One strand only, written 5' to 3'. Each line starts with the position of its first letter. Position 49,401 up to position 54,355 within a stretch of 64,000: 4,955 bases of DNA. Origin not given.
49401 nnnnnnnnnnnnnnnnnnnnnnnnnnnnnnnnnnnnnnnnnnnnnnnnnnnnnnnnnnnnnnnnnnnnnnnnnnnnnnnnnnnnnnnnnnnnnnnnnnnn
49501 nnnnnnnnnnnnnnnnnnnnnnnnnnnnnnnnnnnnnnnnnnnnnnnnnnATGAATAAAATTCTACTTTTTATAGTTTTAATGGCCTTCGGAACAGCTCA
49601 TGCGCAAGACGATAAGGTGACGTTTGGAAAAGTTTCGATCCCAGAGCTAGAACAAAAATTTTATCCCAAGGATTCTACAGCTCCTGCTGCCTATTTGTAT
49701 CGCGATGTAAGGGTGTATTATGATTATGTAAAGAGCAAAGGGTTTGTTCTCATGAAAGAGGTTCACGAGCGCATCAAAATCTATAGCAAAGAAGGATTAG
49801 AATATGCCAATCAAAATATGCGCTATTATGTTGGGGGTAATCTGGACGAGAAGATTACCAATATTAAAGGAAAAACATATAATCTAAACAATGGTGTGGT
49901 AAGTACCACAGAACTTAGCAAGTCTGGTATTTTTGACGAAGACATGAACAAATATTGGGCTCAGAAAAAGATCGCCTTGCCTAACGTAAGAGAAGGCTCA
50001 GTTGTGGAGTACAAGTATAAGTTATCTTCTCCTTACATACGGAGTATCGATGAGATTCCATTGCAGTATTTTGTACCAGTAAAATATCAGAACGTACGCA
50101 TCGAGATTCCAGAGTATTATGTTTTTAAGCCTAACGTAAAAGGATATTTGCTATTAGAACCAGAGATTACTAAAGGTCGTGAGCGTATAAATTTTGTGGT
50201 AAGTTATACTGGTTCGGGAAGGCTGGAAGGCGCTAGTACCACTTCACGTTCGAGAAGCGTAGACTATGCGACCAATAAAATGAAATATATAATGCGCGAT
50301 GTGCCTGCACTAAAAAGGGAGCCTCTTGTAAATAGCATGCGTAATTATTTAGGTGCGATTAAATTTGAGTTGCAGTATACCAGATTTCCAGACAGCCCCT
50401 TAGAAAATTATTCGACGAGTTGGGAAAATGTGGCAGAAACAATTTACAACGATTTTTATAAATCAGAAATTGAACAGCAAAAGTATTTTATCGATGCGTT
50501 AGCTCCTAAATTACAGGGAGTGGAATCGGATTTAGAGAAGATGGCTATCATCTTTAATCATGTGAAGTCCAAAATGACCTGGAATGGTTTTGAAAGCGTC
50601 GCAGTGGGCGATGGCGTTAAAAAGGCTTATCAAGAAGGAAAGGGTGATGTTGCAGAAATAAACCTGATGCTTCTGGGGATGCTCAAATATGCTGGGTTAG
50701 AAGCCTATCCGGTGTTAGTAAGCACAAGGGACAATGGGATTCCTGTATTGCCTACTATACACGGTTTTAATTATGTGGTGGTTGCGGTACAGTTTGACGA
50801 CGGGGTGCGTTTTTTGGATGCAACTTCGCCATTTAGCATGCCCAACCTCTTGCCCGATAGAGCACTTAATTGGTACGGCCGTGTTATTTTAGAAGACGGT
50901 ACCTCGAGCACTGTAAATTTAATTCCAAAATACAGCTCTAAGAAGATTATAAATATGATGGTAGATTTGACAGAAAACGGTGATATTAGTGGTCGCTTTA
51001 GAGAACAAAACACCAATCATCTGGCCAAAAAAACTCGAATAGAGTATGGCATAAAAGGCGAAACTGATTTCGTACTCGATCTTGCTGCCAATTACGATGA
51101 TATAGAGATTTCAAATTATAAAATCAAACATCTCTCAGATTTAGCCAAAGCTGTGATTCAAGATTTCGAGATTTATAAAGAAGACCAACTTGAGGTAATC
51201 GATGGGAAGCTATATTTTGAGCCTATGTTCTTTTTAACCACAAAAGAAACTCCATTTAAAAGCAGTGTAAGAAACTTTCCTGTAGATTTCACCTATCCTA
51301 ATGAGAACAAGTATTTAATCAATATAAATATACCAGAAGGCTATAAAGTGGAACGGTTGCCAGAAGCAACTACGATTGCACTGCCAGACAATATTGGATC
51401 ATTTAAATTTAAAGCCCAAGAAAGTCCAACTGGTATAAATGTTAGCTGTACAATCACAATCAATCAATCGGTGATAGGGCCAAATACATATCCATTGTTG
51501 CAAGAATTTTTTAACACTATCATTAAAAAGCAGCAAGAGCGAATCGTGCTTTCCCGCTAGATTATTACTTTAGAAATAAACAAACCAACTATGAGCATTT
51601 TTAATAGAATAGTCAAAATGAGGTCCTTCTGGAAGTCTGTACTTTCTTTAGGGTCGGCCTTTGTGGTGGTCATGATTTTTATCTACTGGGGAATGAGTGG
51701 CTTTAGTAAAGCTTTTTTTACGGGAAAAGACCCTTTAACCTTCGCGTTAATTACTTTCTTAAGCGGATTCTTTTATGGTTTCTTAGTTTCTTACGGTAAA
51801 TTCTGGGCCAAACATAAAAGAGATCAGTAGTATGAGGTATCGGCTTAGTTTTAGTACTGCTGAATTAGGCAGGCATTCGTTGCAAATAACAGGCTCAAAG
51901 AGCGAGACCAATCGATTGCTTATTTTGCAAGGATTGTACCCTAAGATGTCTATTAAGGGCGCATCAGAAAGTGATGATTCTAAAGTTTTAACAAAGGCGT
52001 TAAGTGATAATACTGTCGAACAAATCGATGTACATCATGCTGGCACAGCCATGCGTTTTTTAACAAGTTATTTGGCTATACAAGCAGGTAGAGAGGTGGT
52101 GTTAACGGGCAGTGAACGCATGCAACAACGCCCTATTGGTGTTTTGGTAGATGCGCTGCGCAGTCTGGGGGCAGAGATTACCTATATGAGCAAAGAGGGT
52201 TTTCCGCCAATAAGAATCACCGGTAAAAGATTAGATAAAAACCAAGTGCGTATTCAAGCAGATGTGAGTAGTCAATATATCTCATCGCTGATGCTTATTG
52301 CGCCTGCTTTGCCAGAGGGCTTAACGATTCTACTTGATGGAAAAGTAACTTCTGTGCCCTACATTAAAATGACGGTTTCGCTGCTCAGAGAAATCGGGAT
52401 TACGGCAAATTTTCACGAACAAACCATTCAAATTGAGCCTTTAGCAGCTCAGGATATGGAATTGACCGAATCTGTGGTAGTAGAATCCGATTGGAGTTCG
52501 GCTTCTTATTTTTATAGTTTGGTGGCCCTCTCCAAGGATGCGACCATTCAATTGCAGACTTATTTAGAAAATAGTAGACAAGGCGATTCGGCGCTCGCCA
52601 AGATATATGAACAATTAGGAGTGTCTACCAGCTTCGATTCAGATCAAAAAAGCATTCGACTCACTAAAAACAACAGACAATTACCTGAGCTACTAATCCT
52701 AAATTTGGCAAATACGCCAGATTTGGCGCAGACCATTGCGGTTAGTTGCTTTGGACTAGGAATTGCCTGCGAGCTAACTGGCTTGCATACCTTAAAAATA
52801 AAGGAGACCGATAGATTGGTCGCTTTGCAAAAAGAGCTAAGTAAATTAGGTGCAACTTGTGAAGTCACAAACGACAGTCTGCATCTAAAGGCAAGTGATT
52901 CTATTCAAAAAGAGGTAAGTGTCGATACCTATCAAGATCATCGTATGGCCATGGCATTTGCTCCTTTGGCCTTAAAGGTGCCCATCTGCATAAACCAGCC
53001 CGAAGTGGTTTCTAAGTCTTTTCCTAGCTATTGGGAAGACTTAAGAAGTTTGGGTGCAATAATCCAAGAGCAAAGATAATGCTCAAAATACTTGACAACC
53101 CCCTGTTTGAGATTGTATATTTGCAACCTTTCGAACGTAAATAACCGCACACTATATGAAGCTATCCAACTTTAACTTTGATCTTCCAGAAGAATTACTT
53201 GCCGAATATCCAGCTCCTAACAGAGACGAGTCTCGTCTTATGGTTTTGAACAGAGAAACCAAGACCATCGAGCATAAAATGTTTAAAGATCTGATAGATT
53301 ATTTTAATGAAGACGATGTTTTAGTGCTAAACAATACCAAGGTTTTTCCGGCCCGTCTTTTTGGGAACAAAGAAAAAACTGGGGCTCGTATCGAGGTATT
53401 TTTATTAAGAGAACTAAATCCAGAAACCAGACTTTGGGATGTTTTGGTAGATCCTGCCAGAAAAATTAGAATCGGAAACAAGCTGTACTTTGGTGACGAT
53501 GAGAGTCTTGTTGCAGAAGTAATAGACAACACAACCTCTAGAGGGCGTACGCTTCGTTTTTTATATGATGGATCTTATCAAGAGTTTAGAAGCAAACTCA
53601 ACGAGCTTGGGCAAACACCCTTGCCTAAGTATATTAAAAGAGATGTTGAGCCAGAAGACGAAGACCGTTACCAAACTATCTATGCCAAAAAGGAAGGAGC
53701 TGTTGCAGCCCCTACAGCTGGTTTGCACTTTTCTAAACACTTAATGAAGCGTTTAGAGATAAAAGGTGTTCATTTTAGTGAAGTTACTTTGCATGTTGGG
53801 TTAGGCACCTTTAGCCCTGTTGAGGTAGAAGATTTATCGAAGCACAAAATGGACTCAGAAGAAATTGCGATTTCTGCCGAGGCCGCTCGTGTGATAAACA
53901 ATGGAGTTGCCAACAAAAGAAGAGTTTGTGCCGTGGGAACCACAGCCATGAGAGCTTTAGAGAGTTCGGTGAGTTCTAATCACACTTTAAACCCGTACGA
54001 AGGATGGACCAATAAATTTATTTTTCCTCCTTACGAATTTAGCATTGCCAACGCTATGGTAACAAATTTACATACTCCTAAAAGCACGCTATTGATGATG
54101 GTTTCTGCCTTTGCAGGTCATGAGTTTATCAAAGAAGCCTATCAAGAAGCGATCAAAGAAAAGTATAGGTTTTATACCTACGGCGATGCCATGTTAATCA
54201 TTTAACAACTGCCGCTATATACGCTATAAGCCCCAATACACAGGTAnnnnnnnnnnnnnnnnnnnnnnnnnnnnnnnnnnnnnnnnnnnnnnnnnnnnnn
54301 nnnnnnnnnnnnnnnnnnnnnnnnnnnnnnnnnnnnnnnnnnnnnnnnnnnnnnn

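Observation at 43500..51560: Two catalytic + pseudo-enzyme pairs of exported DUF3857 transglutaminase-like proteins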

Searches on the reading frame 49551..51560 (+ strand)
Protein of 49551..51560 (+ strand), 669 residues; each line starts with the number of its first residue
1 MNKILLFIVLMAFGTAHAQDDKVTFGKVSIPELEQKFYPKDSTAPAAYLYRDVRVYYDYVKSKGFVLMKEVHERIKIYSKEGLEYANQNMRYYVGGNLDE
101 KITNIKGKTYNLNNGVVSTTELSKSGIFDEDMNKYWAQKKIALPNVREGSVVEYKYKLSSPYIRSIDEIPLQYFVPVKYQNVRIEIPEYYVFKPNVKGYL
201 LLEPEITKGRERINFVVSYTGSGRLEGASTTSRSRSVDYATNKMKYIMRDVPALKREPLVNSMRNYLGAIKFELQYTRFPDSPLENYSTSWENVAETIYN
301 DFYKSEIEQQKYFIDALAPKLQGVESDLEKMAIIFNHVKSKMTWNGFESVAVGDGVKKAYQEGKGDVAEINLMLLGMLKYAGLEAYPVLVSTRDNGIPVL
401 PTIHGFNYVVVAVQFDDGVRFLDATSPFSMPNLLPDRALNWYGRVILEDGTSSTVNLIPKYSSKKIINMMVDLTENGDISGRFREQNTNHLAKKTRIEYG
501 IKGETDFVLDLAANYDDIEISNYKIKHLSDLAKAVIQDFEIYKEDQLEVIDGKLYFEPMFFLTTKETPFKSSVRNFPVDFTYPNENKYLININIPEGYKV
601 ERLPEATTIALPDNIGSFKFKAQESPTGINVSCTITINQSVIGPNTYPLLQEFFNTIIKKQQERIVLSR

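Call 4: search_protein_families(library=pfam, proteins=[window:49551-51560:+], max_evalue=0.01)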
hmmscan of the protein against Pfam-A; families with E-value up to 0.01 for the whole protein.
window:49551-51560:+ (669 aa): 3 families
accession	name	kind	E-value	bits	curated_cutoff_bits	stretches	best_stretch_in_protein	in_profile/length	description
PF12969.12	DUF3857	-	8e-10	39.5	24.6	1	70-190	8-137/170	Domain of Unknown Function with PDB structure (DUF3857)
PF12970.12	DUF3858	-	2.5e-05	24.8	27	1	580-665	31-114/116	Domain of Unknown Function with PDB structure (DUF3858)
PF01841.26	Transglut_core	-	6.5e-05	23.6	23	1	316-403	2-85/108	Transglutaminase-like superfamily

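Call 5: search_protein_families(library=ncbifam, proteins=[window:49551-51560:+], max_evalue=0.01)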
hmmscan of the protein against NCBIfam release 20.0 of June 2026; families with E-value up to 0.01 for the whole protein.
window:49551-51560:+ (669 aa): 1 family
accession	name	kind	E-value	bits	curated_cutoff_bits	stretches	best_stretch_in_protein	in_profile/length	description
NF000341.1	fusC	exception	0.0035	17.1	400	1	508-553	53-98/212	FusC family fusidic acid resistance EF-G-binding protein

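Call 81: find_related_loci(query=A8, collection=genome_contigs, flank=7000)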
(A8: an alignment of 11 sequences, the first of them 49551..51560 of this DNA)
Query A8 (669 aa) in genome_contigs; peptide patterns used: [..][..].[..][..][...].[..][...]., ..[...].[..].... (x = any residue, [..] = any of these).
600 stretches matched a pattern (row limit reached: there are more); 594 encode a relative of the query (tblastn E <= 1e-3); the best 80 are kept; 80 distinct loci.
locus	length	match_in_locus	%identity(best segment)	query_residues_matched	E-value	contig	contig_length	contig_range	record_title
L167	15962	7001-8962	47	14-669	0e+0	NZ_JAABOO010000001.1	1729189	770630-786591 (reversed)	Leptobacterium flavescens strain KCTC 22160 Scaffold1_1, whole genome shotgun sequence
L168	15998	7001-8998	45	1-669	0e+0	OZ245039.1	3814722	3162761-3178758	MAG: Flavobacteriaceae bacterium isolate d8e1b484-739c-4048-9d9d-3c35bf359c22 genome assembly, chromosome: 1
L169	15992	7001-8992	46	3-669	0e+0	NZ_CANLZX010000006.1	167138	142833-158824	Uncultured Algibacter sp. isolate 4-1434.fasta NODE_6, whole genome shotgun sequence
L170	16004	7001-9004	44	4-669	0e+0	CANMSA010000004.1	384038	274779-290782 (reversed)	uncultured Flavobacteriaceae bacterium isolate 2-697.fasta genome assembly, contig: NODE_4, whole genome shotgun sequenc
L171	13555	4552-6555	43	1-669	0e+0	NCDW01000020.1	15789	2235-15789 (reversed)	MAG: Flavobacteriales bacterium 32-35-8 04302015_32_scaffold_1024, whole genome shotgun sequence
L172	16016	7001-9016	43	1-669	0e+0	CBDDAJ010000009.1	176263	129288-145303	MAG: Wocania sp. isolate 20f18a8f-ff7d-4954-b473-401470c94e3c genome assembly, contig: contig_9, whole genome shotgun se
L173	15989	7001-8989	43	6-669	0e+0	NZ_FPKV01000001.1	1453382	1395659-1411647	Flaviramulus basaltis strain DSM 18180, whole genome shotgun sequence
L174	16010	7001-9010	44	1-669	0e+0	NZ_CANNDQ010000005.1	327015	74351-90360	Uncultured Psychroserpens sp. isolate 14-3Z.fasta NODE_5, whole genome shotgun sequence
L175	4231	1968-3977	44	1-669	0e+0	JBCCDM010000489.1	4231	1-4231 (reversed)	MAG: Cyanobacteria bacterium P01_A01_bin.84 k141_406568_length_4231_cov_29.7083, whole genome shotgun sequence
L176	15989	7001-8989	43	5-669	5e-180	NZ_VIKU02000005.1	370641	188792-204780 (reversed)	Pelagihabitans pacificus strain TP-CH-4 Scaffold5, whole genome shotgun sequence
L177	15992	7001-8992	43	4-669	1e-178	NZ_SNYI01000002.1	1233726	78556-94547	Zeaxanthinibacter enoshimensis strain DSM 18435 Ga0180989_102, whole genome shotgun sequence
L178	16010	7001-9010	42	1-669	1e-177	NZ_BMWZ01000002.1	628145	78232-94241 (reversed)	Algibacter mikhailovii strain KCTC 12710 sequence02, whole genome shotgun sequence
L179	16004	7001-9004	43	1-669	4e-177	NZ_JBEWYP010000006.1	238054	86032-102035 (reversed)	Sediminicola luteus strain GDMCC 1.2596 NODE_6_length_238054_cov_192.940302, whole genome shotgun sequence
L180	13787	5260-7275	42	2-669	2e-177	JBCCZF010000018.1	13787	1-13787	MAG: Bacteroidota bacterium isolate P01_F01_bin.29 k141_3602285_length_13787_cov_8.0000, whole genome shotgun sequence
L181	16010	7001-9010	43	1-669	1e-176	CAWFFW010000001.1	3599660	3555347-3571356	MAG: uncultured Flavobacteriaceae bacterium isolate MFD03250.bin.1.1 genome assembly, contig: contig_10905, whole genome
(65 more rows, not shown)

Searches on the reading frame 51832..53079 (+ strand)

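Call 24: search_protein_families(library=pfam, proteins=[window:51832-53079:+], max_evalue=0.0001)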
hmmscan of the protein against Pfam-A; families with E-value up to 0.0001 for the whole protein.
window:51832-53079:+ (415 aa): 1 family
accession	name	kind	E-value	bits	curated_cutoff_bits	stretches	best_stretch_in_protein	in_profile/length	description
PF00275.25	EPSP_synthase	-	2.8e-76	257.3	22.8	1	63-404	84-417/417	EPSP synthase (3-phosphoshikimate 1-carboxyvinyltransferase)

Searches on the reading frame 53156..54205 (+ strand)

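Call 24: search_protein_families(library=pfam, proteins=[window:53156-54205:+], max_evalue=0.0001)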
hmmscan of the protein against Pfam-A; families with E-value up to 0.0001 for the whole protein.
window:53156-54205:+ (349 aa): 1 family
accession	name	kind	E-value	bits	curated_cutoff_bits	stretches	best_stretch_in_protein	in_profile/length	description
PF02547.20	Queuosine_synth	-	9.8e-140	465.7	25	1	3-348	1-322/322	Queuosine biosynthesis protein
